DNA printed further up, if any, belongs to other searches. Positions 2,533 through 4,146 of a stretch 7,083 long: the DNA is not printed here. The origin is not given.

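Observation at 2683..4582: Mesh1-like HD hydrolase apparently co-transcribed with the NOX flavocytochrome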

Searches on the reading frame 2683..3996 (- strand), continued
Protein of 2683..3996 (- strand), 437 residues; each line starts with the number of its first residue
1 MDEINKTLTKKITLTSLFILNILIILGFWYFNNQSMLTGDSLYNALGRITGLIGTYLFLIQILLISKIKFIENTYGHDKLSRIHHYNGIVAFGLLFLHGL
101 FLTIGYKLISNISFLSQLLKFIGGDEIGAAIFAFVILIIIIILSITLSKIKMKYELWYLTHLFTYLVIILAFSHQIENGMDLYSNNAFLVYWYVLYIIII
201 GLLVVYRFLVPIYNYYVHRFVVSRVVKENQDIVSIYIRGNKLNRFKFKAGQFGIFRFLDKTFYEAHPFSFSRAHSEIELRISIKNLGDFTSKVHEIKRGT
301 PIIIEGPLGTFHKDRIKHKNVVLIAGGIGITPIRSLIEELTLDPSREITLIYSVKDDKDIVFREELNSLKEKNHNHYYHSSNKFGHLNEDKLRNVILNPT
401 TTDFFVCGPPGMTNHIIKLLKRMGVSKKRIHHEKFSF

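Call 37: find_homologous_proteins(query=L008:2-1498:+, max_evalue=1e-50)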
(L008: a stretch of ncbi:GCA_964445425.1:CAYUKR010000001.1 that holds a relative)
Query L008:2-1498:+ (498 aa): 7999 proteins with E <= 1e-50 among 8000 candidates; the best 120 are listed.
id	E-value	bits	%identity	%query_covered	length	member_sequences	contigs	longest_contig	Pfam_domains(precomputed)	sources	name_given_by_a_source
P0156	0.0e+0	1104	97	100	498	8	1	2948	PF01409.26,PF01336.32,PF00152.26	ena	-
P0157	4.6e-292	987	86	97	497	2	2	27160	PF01409.26,PF01336.32,PF00152.26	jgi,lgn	-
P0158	4.1e-287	971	86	97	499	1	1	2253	PF01409.26,PF01336.32,PF00152.26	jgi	-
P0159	2.8e-281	952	83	99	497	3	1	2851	PF01409.26,PF01336.32,PF00152.26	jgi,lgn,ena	-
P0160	8.7e-253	858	74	98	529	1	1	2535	PF01409.26,PF01336.32,PF00152.26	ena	-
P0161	1.8e-249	847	73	98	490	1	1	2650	PF01409.26,PF01336.32,PF00152.26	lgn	-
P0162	6.0e-243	825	72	98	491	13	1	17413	PF01409.26,PF01336.32,PF00152.26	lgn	-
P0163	9.9e-243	824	73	98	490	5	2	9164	PF01409.26,PF01336.32,PF00152.26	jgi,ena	-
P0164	1.5e-242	824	70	100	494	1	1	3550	PF01409.26,PF01336.32,PF00152.26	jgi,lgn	-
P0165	3.2e-242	823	70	99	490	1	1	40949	PF01409.26,PF01336.32,PF00152.26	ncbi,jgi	ncbi:MAG: lysine--tRNA ligase [archaeon]|jgi:lysyl-tRNA synthetase class 2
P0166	6.2e-241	818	71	99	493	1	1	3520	PF01409.26,PF01336.32,PF00152.26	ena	-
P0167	1.2e-239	814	70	98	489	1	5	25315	PF01409.26,PF01336.32,PF00152.26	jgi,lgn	-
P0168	1.6e-239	814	69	98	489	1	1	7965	PF01409.26,PF01336.32,PF00152.26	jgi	-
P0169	3.6e-239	813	70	99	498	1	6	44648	PF01409.26,PF01336.32,PF00152.26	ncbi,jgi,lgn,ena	-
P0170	5.0e-239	812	70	100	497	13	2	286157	PF01409.26,PF01336.32,PF00152.26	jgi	jgi:lysyl-tRNA synthetase class 2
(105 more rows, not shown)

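Call 39: search_protein_families(library=phrogs, proteins=[window:2686-3996:-], max_evalue=0.001)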
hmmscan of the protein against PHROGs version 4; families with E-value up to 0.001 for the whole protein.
window:2686-3996:- (437 aa): 0 families

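Call 40: search_protein_families(library=padloc, proteins=[window:2686-3996:-], max_evalue=0.001)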
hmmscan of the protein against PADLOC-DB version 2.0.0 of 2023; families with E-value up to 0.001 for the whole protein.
window:2686-3996:- (437 aa): 0 families

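Call 54: find_related_loci(query=A2, collection=metagenome_contigs, flank=3500)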
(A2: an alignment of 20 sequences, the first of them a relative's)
Query A2 (437 aa) in metagenome_contigs; peptide patterns used: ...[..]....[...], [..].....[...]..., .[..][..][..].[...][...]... (x = any residue, [..] = any of these).
600 stretches matched a pattern (row limit reached: there are more); 426 encode a relative of the query (tblastn E <= 1e-3); the best 80 are kept; 80 distinct loci.
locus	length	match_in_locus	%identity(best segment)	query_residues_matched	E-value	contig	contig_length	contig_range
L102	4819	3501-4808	73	1-437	0e+0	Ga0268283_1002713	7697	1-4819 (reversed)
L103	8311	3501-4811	41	10-436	2e-100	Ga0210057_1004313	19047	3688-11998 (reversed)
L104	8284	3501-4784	39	18-435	4e-99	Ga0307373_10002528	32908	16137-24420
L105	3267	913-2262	41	4-436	3e-100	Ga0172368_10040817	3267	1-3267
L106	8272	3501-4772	42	11-435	2e-97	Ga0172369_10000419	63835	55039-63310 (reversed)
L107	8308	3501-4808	38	10-437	3e-97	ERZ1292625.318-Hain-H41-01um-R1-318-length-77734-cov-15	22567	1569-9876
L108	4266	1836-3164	37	10-437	5e-96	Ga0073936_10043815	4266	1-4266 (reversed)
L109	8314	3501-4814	39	9-435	1e-95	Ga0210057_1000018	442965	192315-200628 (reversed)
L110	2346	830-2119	36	14-437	3e-95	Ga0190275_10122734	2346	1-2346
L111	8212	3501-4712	40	39-437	7e-91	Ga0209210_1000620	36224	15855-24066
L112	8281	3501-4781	40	10-437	5e-89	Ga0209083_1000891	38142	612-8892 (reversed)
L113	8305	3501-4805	34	10-437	1e-86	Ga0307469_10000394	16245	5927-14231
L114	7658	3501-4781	38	20-436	9e-86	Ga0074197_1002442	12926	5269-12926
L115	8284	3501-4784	35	16-437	9e-86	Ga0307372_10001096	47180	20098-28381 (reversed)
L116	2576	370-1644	36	21-437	4e-87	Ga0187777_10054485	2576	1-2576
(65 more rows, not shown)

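Call 72: predict_structure(alignment_id=A2)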
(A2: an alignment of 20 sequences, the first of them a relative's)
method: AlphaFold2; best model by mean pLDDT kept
length: 437 residues; sequences in the alignment: 20
mean_pLDDT: 85.8   pTM: 0.82
mean pLDDT of the five models: 85.8, 84.8, 82.7, 81.2, 78.7
residues with pLDDT >= 90: 175; 70-90: 223; 50-70: 36; < 50: 3
segments of 3 or more residues with pLDDT < 50: none
pLDDT, mean of each block of 10 residues (from residue 1): 65 92 93 86 91 91 89 86 90 89 90 90 76 82 80 69 70 66 81 91 90 90 93 93 89 90 86 91 85 90 91 88 91 93 89 89 88 82 76 81 90 90 90 68
secondary structure, 60 per line:
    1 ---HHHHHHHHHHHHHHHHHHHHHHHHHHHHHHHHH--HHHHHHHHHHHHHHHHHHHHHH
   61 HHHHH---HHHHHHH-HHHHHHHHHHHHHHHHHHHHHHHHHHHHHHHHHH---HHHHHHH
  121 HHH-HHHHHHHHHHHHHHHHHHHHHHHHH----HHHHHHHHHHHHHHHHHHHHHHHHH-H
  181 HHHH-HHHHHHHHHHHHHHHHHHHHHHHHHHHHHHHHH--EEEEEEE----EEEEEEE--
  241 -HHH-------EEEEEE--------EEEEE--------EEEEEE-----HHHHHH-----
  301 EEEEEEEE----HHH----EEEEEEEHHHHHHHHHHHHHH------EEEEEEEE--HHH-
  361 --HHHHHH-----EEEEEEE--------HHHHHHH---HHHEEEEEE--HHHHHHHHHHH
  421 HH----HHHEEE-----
elements in order: H4-36 H39-65 H69-75 H77-110 H114-123 H125-149 H154-178 H180-184 H186-218 E221-227 E232-238 E252-257 E266-270 E279-284 H290-295 E301-308 E320-326 H327-340 E347-354 H363-368 E374-380 H389-395 E402-407 H410-422 E430-432

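Call 75: fold_search(model_id=the predicted structure, library=pdb)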
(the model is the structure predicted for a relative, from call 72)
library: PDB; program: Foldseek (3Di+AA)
matches with E <= 10: 1089; with E <= 0.001: 273
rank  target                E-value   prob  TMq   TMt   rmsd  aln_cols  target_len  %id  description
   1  8qt6                  1.0e-19  1.00  0.74  0.80   4.2       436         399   22  Cryo-EM structure of Streptococcus pneumoniae NADPH oxidase (released 2024-07-24)
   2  8qta                  1.1e-18  1.00  0.71  0.77   4.8       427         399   23  Cryo-EM structure of Streptococcus pneumoniae NADPH oxidase F397A mutant in complex with NADPH (released 2024-07-24)
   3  8qq7                  7.5e-18  1.00  0.73  0.80   4.1       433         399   23  Structure of SpNOX: a Bacterial NADPH oxidase (released 2024-05-08)
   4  8qq1_F                1.4e-15  1.00  0.45  0.87   2.3       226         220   26  SpNOX dehydrogenase domain, mutant F397W in complex with Flavin adenine dinucleotide (FAD) (released 2024-05-08)
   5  1gvh                  4.9e-15  1.00  0.48  0.52  12.0       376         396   18  The X-ray structure of ferric Escherichia coli flavohemoglobin reveals an unespected geometry of the distal heme pocket (released 2002-08-06)
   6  4g1v                  5.2e-15  1.00  0.47  0.51  12.9       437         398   17  X-ray structure of yeast flavohemoglobin (released 2012-11-14)
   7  4eh1_B                1.4e-14  1.00  0.43  0.77   3.4       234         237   26  Crystal Structure of the Flavohem-like-FAD/NAD Binding Domain of Nitric Oxide Dioxygenase from Vibrio cholerae O1 biov (released 2012-04-25)
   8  8qq5_C                1.7e-14  1.00  0.44  0.87   2.6       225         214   25  Structure of WT SpNox DH domain: a bacterial NADPH oxidase. (released 2024-05-08)
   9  8gz3_B                1.7e-14  1.00  0.65  0.55   7.8       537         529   16  Structure of human phagocyte NADPH oxidase in the resting state (released 2022-12-21)
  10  8qq1_C                1.8e-14  1.00  0.45  0.87   2.4       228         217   26  SpNOX dehydrogenase domain, mutant F397W in complex with Flavin adenine dinucleotide (FAD) (released 2024-05-08)
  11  6wxr_A                1.9e-14  1.00  0.55  0.27   8.1       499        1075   18  CryoEM structure of mouse DUOX1-DUOXA1 complex in the absence of NADPH (released 2020-09-02)
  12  6o0a                  2.3e-14  1.00  0.47  0.53  13.4       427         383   16  Crystal structure of flavohemoglobin from Malassezia yamatoensis with bound FAD and heme determined by iron SAD phasing (released 2019-03-06)
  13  8qq1_G                2.7e-14  1.00  0.44  0.86   2.5       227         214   26  SpNOX dehydrogenase domain, mutant F397W in complex with Flavin adenine dinucleotide (FAD) (released 2024-05-08)
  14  6wxv_A                3.4e-14  1.00  0.57  0.27   7.8       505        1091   18  CryoEM structure of mouse DUOX1-DUOXA1 complex in the presence of NADPH (released 2020-09-02)
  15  4eh1_A                4.4e-14  1.00  0.43  0.76   3.4       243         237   25  Crystal Structure of the Flavohem-like-FAD/NAD Binding Domain of Nitric Oxide Dioxygenase from Vibrio cholerae O1 biov (released 2012-04-25)
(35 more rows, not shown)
